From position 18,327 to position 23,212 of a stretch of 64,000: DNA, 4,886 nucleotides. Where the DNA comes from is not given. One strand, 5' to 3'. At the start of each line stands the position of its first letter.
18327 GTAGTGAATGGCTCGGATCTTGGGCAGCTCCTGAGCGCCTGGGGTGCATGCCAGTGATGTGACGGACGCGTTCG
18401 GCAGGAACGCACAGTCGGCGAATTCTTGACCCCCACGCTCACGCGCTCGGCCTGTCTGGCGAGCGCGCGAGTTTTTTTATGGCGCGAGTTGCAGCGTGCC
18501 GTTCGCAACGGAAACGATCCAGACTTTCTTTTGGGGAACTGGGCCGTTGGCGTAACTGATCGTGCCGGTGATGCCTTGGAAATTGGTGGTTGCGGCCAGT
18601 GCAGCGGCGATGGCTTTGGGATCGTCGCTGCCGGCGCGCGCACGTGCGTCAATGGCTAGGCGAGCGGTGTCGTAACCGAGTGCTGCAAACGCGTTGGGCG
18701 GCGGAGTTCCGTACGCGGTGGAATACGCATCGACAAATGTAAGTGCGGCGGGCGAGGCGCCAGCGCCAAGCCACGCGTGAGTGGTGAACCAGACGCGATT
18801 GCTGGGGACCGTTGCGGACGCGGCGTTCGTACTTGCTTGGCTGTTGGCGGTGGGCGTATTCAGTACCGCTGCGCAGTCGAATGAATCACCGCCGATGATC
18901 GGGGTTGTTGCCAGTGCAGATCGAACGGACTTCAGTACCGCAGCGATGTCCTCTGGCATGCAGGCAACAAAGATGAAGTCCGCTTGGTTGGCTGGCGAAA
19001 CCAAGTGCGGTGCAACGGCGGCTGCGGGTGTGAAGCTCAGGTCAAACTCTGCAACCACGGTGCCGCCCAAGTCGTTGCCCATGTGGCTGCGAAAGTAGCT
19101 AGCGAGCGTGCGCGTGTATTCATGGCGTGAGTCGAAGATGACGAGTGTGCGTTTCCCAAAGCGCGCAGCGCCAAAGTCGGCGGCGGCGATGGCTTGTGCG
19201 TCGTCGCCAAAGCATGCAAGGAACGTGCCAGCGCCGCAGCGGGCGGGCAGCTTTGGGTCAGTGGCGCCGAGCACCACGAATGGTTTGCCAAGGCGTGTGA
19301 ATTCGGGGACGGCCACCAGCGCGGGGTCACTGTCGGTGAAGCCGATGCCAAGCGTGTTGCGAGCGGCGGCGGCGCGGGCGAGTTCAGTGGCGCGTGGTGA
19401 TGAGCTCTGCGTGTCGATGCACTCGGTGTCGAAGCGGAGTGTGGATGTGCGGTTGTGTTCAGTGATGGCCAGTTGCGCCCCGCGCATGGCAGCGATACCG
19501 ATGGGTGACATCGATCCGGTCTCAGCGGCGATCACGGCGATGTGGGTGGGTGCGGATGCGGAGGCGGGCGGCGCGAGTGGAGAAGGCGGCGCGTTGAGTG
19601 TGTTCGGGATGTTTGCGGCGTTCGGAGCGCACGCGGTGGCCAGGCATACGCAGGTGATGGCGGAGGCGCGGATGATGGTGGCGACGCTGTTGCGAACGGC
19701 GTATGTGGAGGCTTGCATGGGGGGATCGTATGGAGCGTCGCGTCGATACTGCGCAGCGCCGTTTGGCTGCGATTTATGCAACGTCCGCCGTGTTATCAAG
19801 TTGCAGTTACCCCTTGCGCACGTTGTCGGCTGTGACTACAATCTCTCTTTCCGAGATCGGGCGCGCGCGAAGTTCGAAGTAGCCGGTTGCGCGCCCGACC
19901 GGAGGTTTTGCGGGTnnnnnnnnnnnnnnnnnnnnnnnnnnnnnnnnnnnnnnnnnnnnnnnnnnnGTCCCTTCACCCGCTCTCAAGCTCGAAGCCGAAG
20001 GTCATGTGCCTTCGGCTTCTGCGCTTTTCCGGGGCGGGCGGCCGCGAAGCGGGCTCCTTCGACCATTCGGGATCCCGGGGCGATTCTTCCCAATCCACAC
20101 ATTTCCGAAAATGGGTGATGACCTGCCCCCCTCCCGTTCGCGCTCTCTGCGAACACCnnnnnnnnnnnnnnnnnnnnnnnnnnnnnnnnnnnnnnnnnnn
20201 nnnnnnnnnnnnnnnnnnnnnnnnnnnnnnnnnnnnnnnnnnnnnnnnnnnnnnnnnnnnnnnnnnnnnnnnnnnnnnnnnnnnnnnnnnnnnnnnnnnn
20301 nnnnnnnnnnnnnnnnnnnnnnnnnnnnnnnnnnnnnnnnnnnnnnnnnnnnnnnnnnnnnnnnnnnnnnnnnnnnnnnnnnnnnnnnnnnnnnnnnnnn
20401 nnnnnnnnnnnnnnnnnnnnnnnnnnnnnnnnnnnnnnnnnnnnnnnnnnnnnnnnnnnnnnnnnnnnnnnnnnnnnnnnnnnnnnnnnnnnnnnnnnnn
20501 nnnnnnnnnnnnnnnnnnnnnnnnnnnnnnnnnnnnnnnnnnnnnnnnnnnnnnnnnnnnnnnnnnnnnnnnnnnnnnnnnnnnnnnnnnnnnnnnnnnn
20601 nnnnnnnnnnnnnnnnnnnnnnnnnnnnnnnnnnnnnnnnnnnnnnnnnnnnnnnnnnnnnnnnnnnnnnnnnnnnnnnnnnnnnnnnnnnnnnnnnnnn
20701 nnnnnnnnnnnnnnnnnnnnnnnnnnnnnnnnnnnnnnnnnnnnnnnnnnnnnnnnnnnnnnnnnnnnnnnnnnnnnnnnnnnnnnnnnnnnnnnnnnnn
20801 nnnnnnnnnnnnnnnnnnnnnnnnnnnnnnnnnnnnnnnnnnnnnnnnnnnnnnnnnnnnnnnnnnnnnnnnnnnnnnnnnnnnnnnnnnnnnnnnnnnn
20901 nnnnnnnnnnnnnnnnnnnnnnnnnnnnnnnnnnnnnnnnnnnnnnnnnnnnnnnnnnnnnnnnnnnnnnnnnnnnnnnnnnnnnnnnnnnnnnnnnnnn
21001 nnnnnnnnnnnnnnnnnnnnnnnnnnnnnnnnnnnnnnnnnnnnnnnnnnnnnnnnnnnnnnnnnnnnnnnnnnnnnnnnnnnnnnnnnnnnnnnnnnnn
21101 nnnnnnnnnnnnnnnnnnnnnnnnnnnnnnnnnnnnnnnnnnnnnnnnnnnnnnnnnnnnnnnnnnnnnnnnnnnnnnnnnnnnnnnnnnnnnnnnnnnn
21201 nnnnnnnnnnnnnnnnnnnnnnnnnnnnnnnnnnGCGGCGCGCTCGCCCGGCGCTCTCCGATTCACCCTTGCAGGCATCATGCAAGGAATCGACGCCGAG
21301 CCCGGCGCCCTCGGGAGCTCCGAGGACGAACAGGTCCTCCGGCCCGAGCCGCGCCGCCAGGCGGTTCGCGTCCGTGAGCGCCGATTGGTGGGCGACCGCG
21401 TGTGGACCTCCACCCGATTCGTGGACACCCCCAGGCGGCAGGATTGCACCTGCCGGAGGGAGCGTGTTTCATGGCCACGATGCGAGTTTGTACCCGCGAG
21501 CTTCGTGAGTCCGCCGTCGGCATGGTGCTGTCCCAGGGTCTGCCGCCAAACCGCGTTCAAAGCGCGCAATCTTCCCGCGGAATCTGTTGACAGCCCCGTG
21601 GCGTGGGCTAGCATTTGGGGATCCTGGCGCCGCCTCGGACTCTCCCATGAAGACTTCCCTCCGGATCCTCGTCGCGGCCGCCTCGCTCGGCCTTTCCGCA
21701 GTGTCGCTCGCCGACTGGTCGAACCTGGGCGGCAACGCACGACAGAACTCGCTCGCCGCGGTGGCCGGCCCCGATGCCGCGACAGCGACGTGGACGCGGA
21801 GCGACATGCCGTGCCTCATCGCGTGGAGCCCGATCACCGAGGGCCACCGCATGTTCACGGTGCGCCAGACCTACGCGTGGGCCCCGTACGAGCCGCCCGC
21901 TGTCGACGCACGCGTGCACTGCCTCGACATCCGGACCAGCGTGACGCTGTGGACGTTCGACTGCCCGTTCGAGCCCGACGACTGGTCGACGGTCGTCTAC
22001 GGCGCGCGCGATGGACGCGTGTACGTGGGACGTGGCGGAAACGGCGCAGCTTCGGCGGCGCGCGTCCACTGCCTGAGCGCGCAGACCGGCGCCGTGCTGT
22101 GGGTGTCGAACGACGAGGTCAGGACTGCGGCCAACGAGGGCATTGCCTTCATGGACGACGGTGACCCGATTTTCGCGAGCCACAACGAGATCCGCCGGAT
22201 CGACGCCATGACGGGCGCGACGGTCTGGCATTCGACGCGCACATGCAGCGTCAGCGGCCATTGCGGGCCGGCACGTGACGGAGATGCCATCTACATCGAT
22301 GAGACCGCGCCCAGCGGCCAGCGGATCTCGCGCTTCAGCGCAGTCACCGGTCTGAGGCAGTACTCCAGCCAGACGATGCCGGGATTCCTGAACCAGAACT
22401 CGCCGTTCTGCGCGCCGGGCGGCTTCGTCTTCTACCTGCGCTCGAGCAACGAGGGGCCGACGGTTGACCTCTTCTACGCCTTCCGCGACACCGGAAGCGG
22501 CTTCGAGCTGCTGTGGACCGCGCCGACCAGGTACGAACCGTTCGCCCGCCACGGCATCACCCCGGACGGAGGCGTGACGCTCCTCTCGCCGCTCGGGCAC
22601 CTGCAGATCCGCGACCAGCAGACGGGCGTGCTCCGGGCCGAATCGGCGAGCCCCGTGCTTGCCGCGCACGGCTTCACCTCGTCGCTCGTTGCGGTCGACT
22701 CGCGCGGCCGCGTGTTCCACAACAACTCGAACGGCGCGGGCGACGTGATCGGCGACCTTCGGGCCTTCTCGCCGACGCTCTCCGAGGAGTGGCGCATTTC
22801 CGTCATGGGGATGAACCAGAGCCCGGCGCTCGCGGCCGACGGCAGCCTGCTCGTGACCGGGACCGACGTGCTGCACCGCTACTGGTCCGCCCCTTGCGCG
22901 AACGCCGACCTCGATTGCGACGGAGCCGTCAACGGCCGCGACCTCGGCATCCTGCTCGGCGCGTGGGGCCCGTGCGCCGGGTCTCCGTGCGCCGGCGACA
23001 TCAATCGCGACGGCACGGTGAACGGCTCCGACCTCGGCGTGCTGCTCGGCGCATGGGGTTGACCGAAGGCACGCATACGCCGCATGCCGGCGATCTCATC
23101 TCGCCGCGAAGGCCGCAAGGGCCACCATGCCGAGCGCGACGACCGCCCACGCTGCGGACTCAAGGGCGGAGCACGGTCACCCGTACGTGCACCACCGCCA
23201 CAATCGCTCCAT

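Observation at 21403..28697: Two halves of one IS3-family element, with matching inverted repeats, enclose 6.7 kb of surface-protein genes instead of a transposase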

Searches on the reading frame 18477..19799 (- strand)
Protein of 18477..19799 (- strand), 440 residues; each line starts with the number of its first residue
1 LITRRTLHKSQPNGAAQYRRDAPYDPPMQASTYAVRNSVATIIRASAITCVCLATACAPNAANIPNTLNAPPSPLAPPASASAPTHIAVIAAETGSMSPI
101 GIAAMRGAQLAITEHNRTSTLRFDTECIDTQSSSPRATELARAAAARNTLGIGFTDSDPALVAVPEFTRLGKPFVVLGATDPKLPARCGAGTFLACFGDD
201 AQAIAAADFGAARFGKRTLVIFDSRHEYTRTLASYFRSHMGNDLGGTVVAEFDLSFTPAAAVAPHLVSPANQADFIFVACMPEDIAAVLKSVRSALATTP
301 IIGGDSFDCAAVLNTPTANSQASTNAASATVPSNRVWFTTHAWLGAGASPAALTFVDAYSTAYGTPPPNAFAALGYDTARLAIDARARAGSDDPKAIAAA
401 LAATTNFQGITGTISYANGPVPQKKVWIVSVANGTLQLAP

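Call 54: search_protein_families(library=pfam, max_evalue=0.001, proteins=[window:18477-19799:-])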
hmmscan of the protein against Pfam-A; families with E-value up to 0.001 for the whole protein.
window:18477-19799:- (440 aa): 2 families
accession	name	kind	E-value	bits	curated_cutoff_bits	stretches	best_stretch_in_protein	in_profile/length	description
PF13458.12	Peripla_BP_6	-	2.7e-27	96.8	31.7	1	85-434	2-342/343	Periplasmic binding protein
PF13433.12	Peripla_BP_5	-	2.5e-05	24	27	0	202-415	120-319/363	Periplasmic binding protein domain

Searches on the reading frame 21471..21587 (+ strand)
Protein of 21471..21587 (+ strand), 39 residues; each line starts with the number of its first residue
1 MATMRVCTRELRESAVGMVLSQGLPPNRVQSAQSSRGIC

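Call 6: search_protein_families(library=pfam, max_evalue=1, proteins=[window:21471-21587:+])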
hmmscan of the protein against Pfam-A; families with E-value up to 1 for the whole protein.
seq(39 aa): 0 families

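Call 38: search_protein_families(library=ncbifam, max_evalue=0.01, proteins=[window:21471-21587:+])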
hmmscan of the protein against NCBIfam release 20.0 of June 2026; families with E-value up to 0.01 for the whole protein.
seq(39 aa): 0 families

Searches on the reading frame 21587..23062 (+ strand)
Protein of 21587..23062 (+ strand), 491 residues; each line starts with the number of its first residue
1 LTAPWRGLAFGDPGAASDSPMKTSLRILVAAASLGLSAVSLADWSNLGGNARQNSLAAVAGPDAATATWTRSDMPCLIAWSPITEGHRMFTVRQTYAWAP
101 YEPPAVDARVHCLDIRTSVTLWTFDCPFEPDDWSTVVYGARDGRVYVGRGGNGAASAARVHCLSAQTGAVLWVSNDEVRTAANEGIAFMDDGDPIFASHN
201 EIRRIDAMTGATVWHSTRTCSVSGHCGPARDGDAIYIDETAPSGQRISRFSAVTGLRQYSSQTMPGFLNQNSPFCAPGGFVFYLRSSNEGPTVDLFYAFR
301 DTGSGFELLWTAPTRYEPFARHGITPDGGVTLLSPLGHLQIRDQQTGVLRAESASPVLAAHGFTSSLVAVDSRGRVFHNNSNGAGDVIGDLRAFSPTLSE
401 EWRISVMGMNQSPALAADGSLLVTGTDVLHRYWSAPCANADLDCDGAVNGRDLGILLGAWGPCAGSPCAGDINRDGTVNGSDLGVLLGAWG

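Call 6: search_protein_families(library=pfam, max_evalue=1, proteins=[window:21587-23062:+])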
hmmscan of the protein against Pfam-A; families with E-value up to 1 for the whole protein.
window:21587-23062:+ (491 aa): 4 families
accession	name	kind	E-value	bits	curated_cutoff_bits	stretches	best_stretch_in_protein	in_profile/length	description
PF13360.13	PQQ_2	-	1.7e-09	38.1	27.6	1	107-257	2-140/233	Outer membrane protein assembly factor BamB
PF00404.24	Dockerin_1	-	9.2e-05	23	22.9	1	469-484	1-16/57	Dockerin type I domain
PF24784.1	Temptin_C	-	0.064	14.2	27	0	431-455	52-76/98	Temptin C-terminal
PF13570.13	Beta-prop_ACSF4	-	0.21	11.3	133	1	109-217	30-130/329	Beta-alanine-activating enzyme, beta-propeller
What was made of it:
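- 21647..23062 (+): PQQ-propeller dockerin protein gene (accessory). Pfam PQQ_2 and Dockerin_1 (call 6).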

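Call 29: find_related_loci(query=window:21647-23062:+, collection=metagenome_contigs, flank=10000)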
Query window:21647-23062:+ (471 aa) in metagenome_contigs; peptide patterns used: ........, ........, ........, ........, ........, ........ (x = any residue, [..] = any of these).
68 stretches matched a pattern; 31 encode a relative of the query (tblastn E <= 1e-3); 31 distinct loci.
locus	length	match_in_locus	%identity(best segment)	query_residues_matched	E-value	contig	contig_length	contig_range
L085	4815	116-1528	97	1-471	0e+0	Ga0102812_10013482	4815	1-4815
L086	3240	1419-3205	92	1-471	0e+0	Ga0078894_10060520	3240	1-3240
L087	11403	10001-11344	87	23-470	0e+0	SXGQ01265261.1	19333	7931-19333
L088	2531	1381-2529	92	1-383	0e+0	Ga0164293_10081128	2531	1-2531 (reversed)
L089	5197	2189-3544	73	23-470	0e+0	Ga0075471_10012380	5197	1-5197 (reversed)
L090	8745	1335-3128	96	1-471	0e+0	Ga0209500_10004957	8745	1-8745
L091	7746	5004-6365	70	20-471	0e+0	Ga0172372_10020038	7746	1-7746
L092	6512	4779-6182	67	5-471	0e+0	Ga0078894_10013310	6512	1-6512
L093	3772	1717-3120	67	5-471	0e+0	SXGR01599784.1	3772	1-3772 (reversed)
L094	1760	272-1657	67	12-471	0e+0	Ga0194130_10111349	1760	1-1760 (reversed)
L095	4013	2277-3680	67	5-471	0e+0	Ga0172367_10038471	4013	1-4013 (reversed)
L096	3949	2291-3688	66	8-471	0e+0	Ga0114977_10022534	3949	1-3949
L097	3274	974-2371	66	8-471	0e+0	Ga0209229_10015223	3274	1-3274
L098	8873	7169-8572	67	5-471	0e+0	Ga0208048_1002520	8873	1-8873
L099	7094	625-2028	67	5-471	0e+0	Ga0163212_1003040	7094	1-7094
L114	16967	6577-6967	75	9-471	1e-31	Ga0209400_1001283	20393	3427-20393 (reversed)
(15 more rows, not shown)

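Call 57: search_protein_families(library=pfam, max_evalue=0.001, proteins=[L114:5392-6735:+, L114:6633-7541:+, L114:7873-9987:+, L114:7933-9771:-, L114:9772-12372:-, L114:12422-13813:+, L114:12200-13840:-, L114:13795-15207:+, L114:15102-16226:+, L090:309-1493:+])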
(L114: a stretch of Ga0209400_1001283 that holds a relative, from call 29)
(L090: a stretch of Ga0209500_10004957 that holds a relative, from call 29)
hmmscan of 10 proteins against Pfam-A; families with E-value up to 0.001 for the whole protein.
L114:5392-6735:+ (447 aa): 0 families

L114:6633-7541:+ (302 aa): 0 families

L114:7873-9987:+ (704 aa): 0 families

L114:7933-9771:- (612 aa): 1 family
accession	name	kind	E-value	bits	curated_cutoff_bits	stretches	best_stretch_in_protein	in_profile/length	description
PF00266.25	Aminotran_5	-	2.4e-36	125.9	21.5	1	167-583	1-370/371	Aminotransferase class-V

L114:9772-12372:- (866 aa): 2 families
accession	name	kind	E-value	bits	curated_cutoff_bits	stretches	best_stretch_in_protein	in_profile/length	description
PF12768.13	Rax2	-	1.1e-18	68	28.8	2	619-766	19-163/254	Rax2 C-terminal beta propeller domain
PF19565.4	DUF6087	-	8.3e-12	45.7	27.1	0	189-204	44-59/99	Family of unknown function (DUF6087)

L114:12422-13813:+ (463 aa): 0 families

L114:12200-13840:- (546 aa): 2 families
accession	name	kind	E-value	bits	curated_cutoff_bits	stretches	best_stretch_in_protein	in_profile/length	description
PF03781.23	FGE-sulfatase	-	3.3e-41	142.1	23.3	1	326-544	4-255/255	Sulfatase-modifying factor enzyme 1-like domain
PF01833.30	TIG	-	4.4e-29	100.7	20.9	2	201-279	3-84/84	IPT/TIG domain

L114:13795-15207:+ (470 aa): 1 family
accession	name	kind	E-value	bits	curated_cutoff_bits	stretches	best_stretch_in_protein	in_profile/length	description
PF00059.27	Lectin_C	-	1.5e-05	26.1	22.6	0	86-189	4-95/107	Lectin C-type domain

L114:15102-16226:+ (374 aa): 1 family
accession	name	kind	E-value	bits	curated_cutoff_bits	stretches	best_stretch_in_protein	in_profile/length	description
PF13385.13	Laminin_G_3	-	3.8e-21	76.2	27.6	1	71-224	3-151/151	Concanavalin A-like lectin/glucanases superfamily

L090:309-1493:+ (394 aa): 0 families
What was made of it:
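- Tried and rejected: I looked for an integrase in the L114 island and found none (call 57).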

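Call 67: search_protein_families(library=ncbifam, max_evalue=0.001, proteins=[window:21647-23062:+])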
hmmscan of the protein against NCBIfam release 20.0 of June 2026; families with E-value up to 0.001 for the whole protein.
window:21647-23062:+ (471 aa): 0 families
